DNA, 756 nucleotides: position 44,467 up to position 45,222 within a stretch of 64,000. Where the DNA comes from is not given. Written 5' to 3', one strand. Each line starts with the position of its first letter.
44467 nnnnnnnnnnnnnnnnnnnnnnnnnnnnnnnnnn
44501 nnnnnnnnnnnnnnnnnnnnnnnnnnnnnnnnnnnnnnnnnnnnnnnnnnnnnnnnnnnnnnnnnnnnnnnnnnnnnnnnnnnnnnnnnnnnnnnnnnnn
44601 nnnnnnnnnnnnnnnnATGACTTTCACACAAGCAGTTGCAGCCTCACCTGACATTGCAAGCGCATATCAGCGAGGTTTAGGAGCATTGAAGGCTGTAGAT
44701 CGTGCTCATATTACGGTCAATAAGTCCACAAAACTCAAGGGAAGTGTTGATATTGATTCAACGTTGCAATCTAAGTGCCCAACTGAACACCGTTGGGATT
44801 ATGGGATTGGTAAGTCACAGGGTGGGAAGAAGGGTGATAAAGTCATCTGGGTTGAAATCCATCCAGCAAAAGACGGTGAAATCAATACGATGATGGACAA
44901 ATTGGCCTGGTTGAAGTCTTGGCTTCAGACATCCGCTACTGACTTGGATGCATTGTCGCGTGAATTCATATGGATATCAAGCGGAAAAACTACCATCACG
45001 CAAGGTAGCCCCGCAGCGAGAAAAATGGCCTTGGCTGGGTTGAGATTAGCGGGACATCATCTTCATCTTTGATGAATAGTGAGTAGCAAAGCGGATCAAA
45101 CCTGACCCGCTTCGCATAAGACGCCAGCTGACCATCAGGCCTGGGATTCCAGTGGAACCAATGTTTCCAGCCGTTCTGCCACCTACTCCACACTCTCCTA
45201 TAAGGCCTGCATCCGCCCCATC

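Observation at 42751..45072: Three-gene coupled operon (coiled-coil protein, AAA_21-type ABC ATPase, 151-aa protein): candidate uncharacterised abortive-infection/defence module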

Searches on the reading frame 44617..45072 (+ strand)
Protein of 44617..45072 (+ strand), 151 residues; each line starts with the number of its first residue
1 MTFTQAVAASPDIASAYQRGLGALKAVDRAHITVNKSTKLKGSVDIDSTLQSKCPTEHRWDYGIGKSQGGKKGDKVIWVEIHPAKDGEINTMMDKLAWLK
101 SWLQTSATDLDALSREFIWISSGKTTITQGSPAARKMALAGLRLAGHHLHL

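Call 4: search_protein_families(library=pfam, proteins=[window:44617-45072:+], max_evalue=1)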
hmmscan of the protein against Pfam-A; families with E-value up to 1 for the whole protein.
window:44617-45072:+ (151 aa): 1 family
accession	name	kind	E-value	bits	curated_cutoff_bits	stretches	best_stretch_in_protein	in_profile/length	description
PF23187.1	UBX7_N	-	0.095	13.3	27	1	97-120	34-57/110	UBX7 N-terminal domain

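Call 5: search_protein_families(library=padloc, proteins=[window:44617-45072:+], max_evalue=1)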
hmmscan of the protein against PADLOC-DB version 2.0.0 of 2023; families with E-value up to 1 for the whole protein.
window:44617-45072:+ (151 aa): 1 family
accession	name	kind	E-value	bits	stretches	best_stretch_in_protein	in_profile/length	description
PDLC04711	PDC-M56B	-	2e-44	149.1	1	2-147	7-146/151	-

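Call 7: search_protein_families(library=ncbifam, proteins=[window:44617-45072:+], max_evalue=1)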
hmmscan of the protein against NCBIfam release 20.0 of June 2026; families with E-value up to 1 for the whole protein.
window:44617-45072:+ (151 aa): 0 families

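Call 8: search_protein_families(library=phrogs, proteins=[window:44617-45072:+], max_evalue=1)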
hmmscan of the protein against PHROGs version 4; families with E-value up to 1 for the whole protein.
window:44617-45072:+ (151 aa): 2 families
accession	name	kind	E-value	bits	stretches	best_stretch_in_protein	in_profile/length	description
phrog_4112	-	unknown function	0.017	16.7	1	68-97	18-47/92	-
phrog_37253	-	unknown function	0.077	14.1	1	14-50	68-104/116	-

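Call 12: find_homologous_proteins(query=window:44617-45072:+)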
Query window:44617-45072:+ (151 aa): 22 proteins with E <= 0.001 among 113 candidates.
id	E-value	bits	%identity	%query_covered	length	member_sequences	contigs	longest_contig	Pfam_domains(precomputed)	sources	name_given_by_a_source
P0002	5.7e-95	333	100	100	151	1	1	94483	-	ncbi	ncbi:MAG: hypothetical protein WC326_13000 [Candidatus Delongbacteria bacterium]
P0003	7.4e-49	183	57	100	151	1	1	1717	-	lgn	-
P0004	8.6e-42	160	50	99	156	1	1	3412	-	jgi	jgi:hypothetical protein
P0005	2.8e-41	159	48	100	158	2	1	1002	-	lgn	-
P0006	1.9e-40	156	47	100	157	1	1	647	-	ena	-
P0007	5.9e-40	154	46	100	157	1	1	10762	-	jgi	jgi:hypothetical protein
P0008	1.1e-39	154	48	100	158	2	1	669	-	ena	-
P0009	1.3e-39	153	48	100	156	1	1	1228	-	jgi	jgi:hypothetical protein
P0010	3.2e-39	152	49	100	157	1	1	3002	-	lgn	-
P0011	7.8e-39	151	47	100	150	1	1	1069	-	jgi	jgi:hypothetical protein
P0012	6.4e-38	148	48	100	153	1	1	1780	-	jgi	jgi:hypothetical protein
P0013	6.4e-37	145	47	100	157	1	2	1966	-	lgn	-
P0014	6.5e-37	145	46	100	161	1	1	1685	-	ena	-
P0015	1.5e-33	134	47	99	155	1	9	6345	-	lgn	-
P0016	2.9e-33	133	47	91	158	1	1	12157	-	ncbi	-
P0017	1.1e-31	128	47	79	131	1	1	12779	-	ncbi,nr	ncbi:MAG TPA: hypothetical protein VG013_22765 [Gemmataceae bacterium]|nr:hypothetical protein [Gemm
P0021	9.8e-26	108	43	92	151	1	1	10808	-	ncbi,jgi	jgi:hypothetical protein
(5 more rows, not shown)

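Call 15: find_encoding_contigs(protein=P0007, flank=6000, max_places=3)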
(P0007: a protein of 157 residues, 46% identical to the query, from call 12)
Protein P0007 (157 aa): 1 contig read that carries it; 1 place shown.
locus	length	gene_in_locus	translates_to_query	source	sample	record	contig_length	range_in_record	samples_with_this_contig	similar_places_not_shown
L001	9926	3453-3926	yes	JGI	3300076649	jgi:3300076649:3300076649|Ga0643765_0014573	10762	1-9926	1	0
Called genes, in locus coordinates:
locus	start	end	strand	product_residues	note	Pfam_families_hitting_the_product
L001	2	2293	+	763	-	?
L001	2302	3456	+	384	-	PF13175:AAA_15 (faint), PF13304:AAA_21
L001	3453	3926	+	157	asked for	-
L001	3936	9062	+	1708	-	PF00270:DEAD, PF00271:Helicase_C, PF09369:MZB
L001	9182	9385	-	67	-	-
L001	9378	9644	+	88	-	-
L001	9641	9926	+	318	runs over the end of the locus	-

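Call 16: find_encoding_contigs(protein=P0016, flank=6000, max_places=3)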
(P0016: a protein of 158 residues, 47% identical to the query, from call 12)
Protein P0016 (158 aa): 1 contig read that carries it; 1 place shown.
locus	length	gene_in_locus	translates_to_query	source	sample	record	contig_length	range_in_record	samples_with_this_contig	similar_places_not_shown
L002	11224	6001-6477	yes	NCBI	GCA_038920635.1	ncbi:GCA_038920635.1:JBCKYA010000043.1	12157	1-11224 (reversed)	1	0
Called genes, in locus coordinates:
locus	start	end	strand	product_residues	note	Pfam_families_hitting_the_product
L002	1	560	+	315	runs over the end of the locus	PF09991:DUF2232 (weak)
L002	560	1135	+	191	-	-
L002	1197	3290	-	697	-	-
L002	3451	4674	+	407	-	PF02353:CMAS, PF13489:Methyltransf_23, PF08241:Methyltransf_11, PF08242:Methyltransf_12, PF13649:Methyltransf_25, PF13847:Methyltransf_31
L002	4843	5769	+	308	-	-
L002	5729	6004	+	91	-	-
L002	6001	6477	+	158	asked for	-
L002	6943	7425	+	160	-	PF18736:pEK499_p136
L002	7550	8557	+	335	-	PF14088:DUF4268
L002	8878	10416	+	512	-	PF00772:DnaB, PF13481:AAA_25, PF03796:DnaB_C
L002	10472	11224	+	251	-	?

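Call 22: find_encoding_contigs(protein=P0017, flank=6000, max_places=3)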
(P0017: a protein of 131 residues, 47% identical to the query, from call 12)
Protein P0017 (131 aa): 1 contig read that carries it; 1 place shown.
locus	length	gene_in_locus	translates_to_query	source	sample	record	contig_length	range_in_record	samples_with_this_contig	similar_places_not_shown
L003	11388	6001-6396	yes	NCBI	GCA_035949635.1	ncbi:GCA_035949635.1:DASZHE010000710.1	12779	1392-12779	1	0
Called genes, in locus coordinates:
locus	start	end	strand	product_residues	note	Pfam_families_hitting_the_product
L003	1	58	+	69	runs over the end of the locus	-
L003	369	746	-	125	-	PF12773:DZR (faint)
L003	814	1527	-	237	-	-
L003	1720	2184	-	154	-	-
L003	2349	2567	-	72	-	-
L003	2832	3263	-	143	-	PF01381:HTH_3, PF13443:HTH_26, PF13560:HTH_31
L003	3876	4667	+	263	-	PF13267:DUF4058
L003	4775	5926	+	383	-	PF13175:AAA_15 (faint), PF13304:AAA_21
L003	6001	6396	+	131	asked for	-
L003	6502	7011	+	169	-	-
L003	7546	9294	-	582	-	PF07969:Amidohydro_3, PF01979:Amidohydro_1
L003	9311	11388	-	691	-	?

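Call 23: find_encoding_contigs(protein=P0021, flank=6000, max_places=3)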
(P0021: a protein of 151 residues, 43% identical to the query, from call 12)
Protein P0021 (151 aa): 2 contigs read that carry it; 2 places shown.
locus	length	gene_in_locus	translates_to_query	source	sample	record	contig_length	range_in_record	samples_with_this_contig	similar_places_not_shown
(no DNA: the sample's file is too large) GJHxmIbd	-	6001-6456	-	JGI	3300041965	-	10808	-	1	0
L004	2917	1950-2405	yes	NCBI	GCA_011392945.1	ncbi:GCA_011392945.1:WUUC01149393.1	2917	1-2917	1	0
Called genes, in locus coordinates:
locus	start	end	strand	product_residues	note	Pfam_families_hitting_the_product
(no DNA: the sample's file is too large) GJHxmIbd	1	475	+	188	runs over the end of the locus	PF00072:Response_reg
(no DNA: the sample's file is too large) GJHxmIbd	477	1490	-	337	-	PF08867:FRG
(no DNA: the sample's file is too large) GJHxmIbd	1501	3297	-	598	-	PF01336:tRNA_anti-codon, PF00152:tRNA-synt_2, PF02938:GAD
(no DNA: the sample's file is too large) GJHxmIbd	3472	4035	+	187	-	PF01583:APS_kinase, PF01656:CbiA (weak), PF13238:AAA_18 (weak), PF13671:AAA_33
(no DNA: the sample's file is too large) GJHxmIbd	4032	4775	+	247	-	PF01507:PAPS_reduct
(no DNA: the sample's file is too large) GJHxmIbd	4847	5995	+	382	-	PF13175:AAA_15 (weak), PF13304:AAA_21, PF13175:AAA_15 (weak)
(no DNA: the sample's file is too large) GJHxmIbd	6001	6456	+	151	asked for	-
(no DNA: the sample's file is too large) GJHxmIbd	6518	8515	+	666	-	?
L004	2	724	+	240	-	?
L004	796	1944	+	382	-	PF13175:AAA_15 (weak), PF13304:AAA_21, PF13175:AAA_15 (weak)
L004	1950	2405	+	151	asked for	-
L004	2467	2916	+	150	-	?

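Call 24: find_encoding_contigs(protein=P0015, flank=6000, max_places=4)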
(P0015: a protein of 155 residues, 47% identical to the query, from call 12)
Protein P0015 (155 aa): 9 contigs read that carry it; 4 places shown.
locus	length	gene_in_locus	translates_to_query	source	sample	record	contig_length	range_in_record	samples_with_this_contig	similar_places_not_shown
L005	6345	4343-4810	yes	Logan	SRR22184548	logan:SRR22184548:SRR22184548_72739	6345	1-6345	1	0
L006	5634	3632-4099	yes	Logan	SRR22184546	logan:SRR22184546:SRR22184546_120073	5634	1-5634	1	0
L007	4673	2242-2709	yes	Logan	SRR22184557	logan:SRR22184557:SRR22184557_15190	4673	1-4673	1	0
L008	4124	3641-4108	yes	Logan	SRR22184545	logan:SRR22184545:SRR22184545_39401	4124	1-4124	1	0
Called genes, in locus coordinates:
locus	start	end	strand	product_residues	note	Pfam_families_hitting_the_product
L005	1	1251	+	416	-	?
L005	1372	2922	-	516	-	PF13231:PMT_2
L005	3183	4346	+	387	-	PF13175:AAA_15 (faint), PF13304:AAA_21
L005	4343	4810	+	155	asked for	-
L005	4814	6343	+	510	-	?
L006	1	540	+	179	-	?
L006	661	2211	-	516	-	PF13231:PMT_2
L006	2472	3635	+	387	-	PF13175:AAA_15 (faint), PF13304:AAA_21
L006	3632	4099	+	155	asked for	-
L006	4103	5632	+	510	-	?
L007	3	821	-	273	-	?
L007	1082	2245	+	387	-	PF13175:AAA_15 (faint), PF13304:AAA_21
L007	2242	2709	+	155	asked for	-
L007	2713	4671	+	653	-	?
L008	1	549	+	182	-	?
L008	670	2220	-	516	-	PF13231:PMT_2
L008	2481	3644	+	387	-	PF13175:AAA_15 (faint), PF13304:AAA_21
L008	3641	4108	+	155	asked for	-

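Call 25: search_protein_families(library=pfam, proteins=[L001:2-2293:+, L001:3936-9062:+, L005:4814-6343:+, L007:2713-4671:+, L004:2-724:+, L004:2467-2916:+, L003:6502-7011:+, L002:4843-5769:+, L002:5729-6004:+], max_evalue=0.01)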
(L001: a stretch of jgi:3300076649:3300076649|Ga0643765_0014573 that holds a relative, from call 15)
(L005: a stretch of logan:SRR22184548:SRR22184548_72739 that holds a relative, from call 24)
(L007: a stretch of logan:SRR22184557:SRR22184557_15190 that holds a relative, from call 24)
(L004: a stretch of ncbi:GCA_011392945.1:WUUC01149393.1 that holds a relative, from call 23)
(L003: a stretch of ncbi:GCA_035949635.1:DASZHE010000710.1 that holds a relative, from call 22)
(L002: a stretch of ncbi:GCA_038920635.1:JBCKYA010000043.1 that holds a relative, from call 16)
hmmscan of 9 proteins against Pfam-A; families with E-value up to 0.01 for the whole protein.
L001:2-2293:+ (763 aa): 1 family
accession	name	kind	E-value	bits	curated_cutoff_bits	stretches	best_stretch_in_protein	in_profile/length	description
PF07669.17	Eco57I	-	1.3e-09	38.8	25.3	1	46-86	52-93/171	Eco57I restriction-modification methylase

L001:3936-9062:+ (1708 aa): 4 families
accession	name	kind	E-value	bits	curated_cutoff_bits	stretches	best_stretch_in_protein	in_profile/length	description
PF00270.35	DEAD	-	9.7e-22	77.9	26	1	90-272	2-163/167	DEAD/DEAH box helicase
PF09369.15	MZB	-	1.3e-10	42.2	24.2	1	1452-1539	1-80/80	MrfA Zn-binding domain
PF00271.37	Helicase_C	-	1.2e-08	35.6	23.5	1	937-1006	53-110/110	Helicase conserved C-terminal domain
PF04851.21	ResIII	-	8.4e-05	23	22.5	1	87-239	3-140/164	Type III restriction enzyme, res subunit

L005:4814-6343:+ (510 aa): 1 family
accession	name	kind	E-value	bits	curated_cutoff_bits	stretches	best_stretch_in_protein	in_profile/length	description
PF00676.26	E1_dh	-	4.3e-15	55.9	22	1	60-367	19-285/300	Dehydrogenase E1 component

L007:2713-4671:+ (653 aa): 2 families
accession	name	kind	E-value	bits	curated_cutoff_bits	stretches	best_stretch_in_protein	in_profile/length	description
PF02779.29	Transket_pyr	-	4.4e-18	66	27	1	493-652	7-163/174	Transketolase, pyrimidine binding domain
PF00676.26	E1_dh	-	9.5e-15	54.8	22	1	60-367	19-285/300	Dehydrogenase E1 component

L004:2-724:+ (240 aa): 1 family
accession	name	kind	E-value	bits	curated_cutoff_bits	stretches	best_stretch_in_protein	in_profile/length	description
PF01507.26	PAPS_reduct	-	2.7e-50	171.2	22.5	1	36-210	2-175/175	Phosphoadenosine phosphosulfate reductase domain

L004:2467-2916:+ (150 aa): 2 families
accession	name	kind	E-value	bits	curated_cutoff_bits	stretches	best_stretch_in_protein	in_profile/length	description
PF00133.28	tRNA-synt_1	-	1.6e-35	123.1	22.7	1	19-149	2-125/414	tRNA synthetases class I (I, L, M and V)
PF09334.17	tRNA-synt_1g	-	2.1e-07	30.5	20.1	1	55-107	6-58/391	tRNA synthetases class I (M)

L003:6502-7011:+ (169 aa): 0 families

L002:4843-5769:+ (308 aa): 3 families
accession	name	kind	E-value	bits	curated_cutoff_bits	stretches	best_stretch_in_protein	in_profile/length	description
PF13476.12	AAA_23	-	0.0001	23.4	27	1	8-70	2-64/201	AAA domain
PF13304.12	AAA_21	-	0.0001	22.9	27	1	26-70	1-57/304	AAA domain, putative AbiEii toxin, Type IV TA system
PF13175.12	AAA_15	-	0.00023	21.4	32.1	1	11-51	9-50/374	AAA ATPase domain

L002:5729-6004:+ (91 aa): 0 families

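Call 28: predict_structure(alignment_id=A1)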
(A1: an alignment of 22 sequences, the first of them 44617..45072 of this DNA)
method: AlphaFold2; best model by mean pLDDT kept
length: 151 residues; sequences in the alignment: 22
mean_pLDDT: 92.1   pTM: 0.88
mean pLDDT of the five models: 92.1, 92.0, 91.9, 91.8, 88.0
residues with pLDDT >= 90: 120; 70-90: 28; 50-70: 3; < 50: 0
segments of 3 or more residues with pLDDT < 50: none
pLDDT, mean of each block of 10 residues (from residue 1): 96 96 96 94 97 93 93 93 80 95 97 96 76 89 92 92
secondary structure, 60 per line:
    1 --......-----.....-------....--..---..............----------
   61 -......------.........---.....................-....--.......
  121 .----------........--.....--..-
elements in order: H3-8 H26-29 E40-45 H46-50 E62-67 E74-82 H86-106 H108-111 E114-121 H132-139 E142-146

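Call 36: find_related_loci(query=A1, collection=genome_contigs, flank=8000)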
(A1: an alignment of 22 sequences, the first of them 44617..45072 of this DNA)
Query A1 (151 aa) in genome_contigs; peptide patterns used: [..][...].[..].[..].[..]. (x = any residue, [..] = any of these).
130 stretches matched a pattern; 116 encode a relative of the query (tblastn E <= 1e-3); the best 80 are kept; 80 distinct loci.
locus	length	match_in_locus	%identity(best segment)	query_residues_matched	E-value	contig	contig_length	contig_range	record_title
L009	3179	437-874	49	1-146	6e-45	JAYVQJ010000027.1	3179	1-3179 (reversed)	MAG: Planctomycetia bacterium isolate GL72_UP_concoct_294 GL72_UP_concoct_294_26, whole genome shotgun sequence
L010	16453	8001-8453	43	1-151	2e-40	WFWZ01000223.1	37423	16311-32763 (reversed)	MAG: Planctomycetaceae bacterium isolate S141_3 k151_259996, whole genome shotgun sequence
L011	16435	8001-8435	47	1-146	2e-40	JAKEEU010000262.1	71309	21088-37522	MAG: candidate division KSB1 bacterium isolate PMV_1_maxbin.001 PMV_1_maxbin.001.k101_1099980, whole genome shotgun sequ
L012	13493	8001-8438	47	1-146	1e-39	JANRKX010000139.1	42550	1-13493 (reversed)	MAG: Acidobacteriota bacterium isolate bins.235 k141_2277927, whole genome shotgun sequence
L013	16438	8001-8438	44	1-146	9e-40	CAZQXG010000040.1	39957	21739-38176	MAG TPA_asm: uncultured Alcaligenaceae bacterium isolate binchicken_co95_139 genome assembly, contig: NODE_337_length_39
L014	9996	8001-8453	45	1-151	2e-39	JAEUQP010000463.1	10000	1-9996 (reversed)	MAG: Acidobacteria bacterium isolate new MAG-254 k141_4155621, whole genome shotgun sequence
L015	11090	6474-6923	42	1-151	1e-38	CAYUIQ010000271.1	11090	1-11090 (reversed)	MAG TPA_asm: uncultured Planctomycetaceae bacterium isolate SRP167671_co1_171 genome assembly, contig: NODE_6970_length_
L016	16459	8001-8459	42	1-151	2e-38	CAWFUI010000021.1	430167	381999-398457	MAG: uncultured Planctomycetota bacterium isolate MFD09495.bin.2.49 genome assembly, contig: contig_6087, whole genome s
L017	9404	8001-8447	44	1-151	2e-38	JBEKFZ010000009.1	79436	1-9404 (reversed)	MAG: Thermoguttaceae bacterium isolate SPRUCE 241 SPRUCE_241_9, whole genome shotgun sequence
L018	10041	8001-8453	43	1-151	2e-38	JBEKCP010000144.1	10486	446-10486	MAG: Thermoguttaceae bacterium isolate SPRUCE 162 SPRUCE_162_144, whole genome shotgun sequence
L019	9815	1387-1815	45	1-143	5e-37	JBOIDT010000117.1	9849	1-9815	MAG: Gammaproteobacteria bacterium isolate SD8035_maxbin2.bin.2 NODE_672_length_9849_cov_29.613043, whole genome shotgun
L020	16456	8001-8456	40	1-151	7e-36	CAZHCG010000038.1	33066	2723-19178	MAG TPA_asm: uncultured Myxococcales bacterium isolate binchicken_co17_433 genome assembly, contig: NODE_3709_length_330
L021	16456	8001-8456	39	1-151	5e-36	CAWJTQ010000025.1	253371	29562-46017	MAG: uncultured Isosphaeraceae bacterium isolate MFD04463.bin.2.81 genome assembly, contig: contig_85238, whole genome s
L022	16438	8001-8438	39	1-146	2e-35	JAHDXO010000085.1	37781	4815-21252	MAG: Pirellulaceae bacterium isolate PLA7 NODE_1899_length_37781_cov_9.790569, whole genome shotgun sequence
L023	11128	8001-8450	40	1-151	2e-35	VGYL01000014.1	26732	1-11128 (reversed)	MAG: Planctomycetota bacterium isolate K_DeepCast_250m_m1_352 K_DeepCast_250m_m1_352_Ga0194125_10003186, whole genome sh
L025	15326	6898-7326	46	1-143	2e-34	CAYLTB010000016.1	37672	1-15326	MAG TPA_asm: uncultured Verrucomicrobiota bacterium isolate binchicken_co265_111 genome assembly, contig: NODE_1827_leng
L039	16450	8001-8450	40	1-144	5e-32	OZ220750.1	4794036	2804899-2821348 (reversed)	MAG: Alphaproteobacteria bacterium isolate e85b98a5-d515-444b-a553-27111d8e7dd0 genome assembly, chromosome: 1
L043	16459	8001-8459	38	1-151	1e-31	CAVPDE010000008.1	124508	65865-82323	MAG: uncultured delta proteobacterium isolate MFD00032.bin.1.156 genome assembly, contig: contig_134405, whole genome sh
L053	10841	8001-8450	38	1-144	5e-29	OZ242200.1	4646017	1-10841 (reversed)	MAG: Alphaproteobacteria bacterium isolate c7213ef7-7b21-4b7f-b524-caa2f272e1da genome assembly, chromosome: 1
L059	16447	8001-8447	40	1-144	2e-28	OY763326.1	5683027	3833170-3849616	MAG: Alphaproteobacteria bacterium isolate a2cc6ff1-66e2-439d-8a67-f3e3a687b116 genome assembly, chromosome: 1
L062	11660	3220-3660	38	1-142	1e-27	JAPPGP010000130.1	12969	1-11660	MAG: Defluviicoccus sp. isolate RHO1_bin_59 NODE_6709_length_12969_cov_31.066285, whole genome shotgun sequence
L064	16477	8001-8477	36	1-151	6e-28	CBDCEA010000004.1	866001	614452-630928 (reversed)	MAG: Alphaproteobacteria bacterium isolate acfa3c97-71bc-419c-b48f-b1c48e78630c genome assembly, contig: contig_4, whole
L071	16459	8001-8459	37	1-145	9e-26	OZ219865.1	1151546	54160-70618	MAG: Alphaproteobacteria bacterium isolate 558767b7-c9c4-4971-8057-2abcdc083aa7 genome assembly, chromosome: 1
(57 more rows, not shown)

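Call 40: search_protein_families(library=pfam, proteins=[L021:12779-14887:+, L025:2168-5599:+, L064:12333-13202:-, L053:8452-9225:+, L016:8481-12092:+, L039:5369-6499:+, L062:4230-5216:-, L071:4591-6228:-, L043:9358-10482:+, L059:10920-13031:+], max_evalue=0.001)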
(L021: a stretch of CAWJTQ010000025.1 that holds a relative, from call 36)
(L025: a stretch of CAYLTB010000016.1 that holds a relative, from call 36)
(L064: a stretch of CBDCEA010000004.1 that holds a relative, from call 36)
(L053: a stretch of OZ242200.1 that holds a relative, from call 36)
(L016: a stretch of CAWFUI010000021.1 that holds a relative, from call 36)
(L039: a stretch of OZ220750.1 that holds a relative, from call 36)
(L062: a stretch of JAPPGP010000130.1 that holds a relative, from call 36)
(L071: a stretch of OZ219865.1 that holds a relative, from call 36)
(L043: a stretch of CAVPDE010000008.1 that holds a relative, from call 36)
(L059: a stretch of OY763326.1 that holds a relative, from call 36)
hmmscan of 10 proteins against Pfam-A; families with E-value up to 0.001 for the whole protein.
L021:12779-14887:+ (703 aa): 4 families
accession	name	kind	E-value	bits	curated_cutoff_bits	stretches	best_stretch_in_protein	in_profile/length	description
PF03781.23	FGE-sulfatase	-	4e-46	158.2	23.3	1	415-652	5-209/255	Sulfatase-modifying factor enzyme 1-like domain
PF00069.31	Pkinase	-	1.4e-29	103.7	31.7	1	130-346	1-194/263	Protein kinase domain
PF07714.23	PK_Tyr_Ser-Thr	-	7e-19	68.6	23.1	1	132-346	3-200/258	Protein tyrosine and serine/threonine kinase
PF01636.29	APH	-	0.0007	19.9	23.2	1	232-281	149-197/239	Phosphotransferase enzyme family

L025:2168-5599:+ (1144 aa): 4 families
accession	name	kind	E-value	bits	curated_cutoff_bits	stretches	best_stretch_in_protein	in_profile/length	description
PF07669.17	Eco57I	-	1.5e-29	103.7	25.3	1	579-823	1-171/171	Eco57I restriction-modification methylase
PF02384.22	N6_Mtase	-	2.5e-13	50.5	20.4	1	720-848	118-246/311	N-6 DNA Methylase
PF20473.4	MmeI_Mtase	-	1.3e-06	28.3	27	0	496-600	9-84/259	MmeI, DNA-methyltransferase domain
PF12950.13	TaqI_C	-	1.9e-05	25.4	26.5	1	980-1070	32-99/118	TaqI-like C-terminal specificity domain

L064:12333-13202:- (290 aa): 3 families
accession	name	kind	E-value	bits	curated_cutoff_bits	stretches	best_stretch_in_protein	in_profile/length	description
PF13561.12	adh_short_C2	-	6.7e-51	173.6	27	1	33-287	7-234/236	Enoyl-(Acyl carrier protein) reductase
PF00106.31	adh_short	-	4.7e-48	163.7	26.6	1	72-226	34-188/195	short chain dehydrogenase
PF08659.16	KR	-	1.1e-13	51.9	22.6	1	25-205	3-167/180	KR domain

L053:8452-9225:+ (258 aa): 0 families

L016:8481-12092:+ (1204 aa): 3 families
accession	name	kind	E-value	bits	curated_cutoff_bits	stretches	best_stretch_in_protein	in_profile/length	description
PF00270.35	DEAD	-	1.1e-22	81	26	1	94-276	2-163/167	DEAD/DEAH box helicase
PF00271.37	Helicase_C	-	2.1e-08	34.9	23.5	1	944-1013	53-110/110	Helicase conserved C-terminal domain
PF04851.21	ResIII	-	1.4e-07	32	22.5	1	92-272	4-161/164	Type III restriction enzyme, res subunit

L039:5369-6499:+ (377 aa): 0 families

L062:4230-5216:- (329 aa): 0 families

L071:4591-6228:- (546 aa): 2 families
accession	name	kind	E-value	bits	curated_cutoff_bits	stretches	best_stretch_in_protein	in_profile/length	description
PF01546.33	Peptidase_M20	-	4.1e-19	69.7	24.6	1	172-532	3-203/206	Peptidase family M20/M25/M40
PF07687.19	M20_dimer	-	1.7e-06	28.4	21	1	299-433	15-102/107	Peptidase dimerisation domain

L043:9358-10482:+ (375 aa): 2 families
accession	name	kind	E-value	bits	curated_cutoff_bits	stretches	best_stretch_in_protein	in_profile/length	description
PF00176.29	SNF2-rel_dom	-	4.5e-08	33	24.9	1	150-248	126-224/290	SNF2-related domain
PF04851.21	ResIII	-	6.9e-05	23.2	22.5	0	49-105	4-62/164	Type III restriction enzyme, res subunit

L059:10920-13031:+ (704 aa): 3 families
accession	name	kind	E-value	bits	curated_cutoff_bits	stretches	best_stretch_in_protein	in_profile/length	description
PF02518.31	HATPase_c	-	4.6e-24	85.4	26.4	1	595-700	4-110/111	Histidine kinase-, DNA gyrase B-, and HSP90-like ATPase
PF00672.30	HAMP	-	6.6e-11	42.8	25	1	438-490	1-52/53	HAMP domain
PF00512.31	HisKA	-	5.6e-05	23.6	26.9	1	496-551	2-64/66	His Kinase A (phospho-acceptor) domain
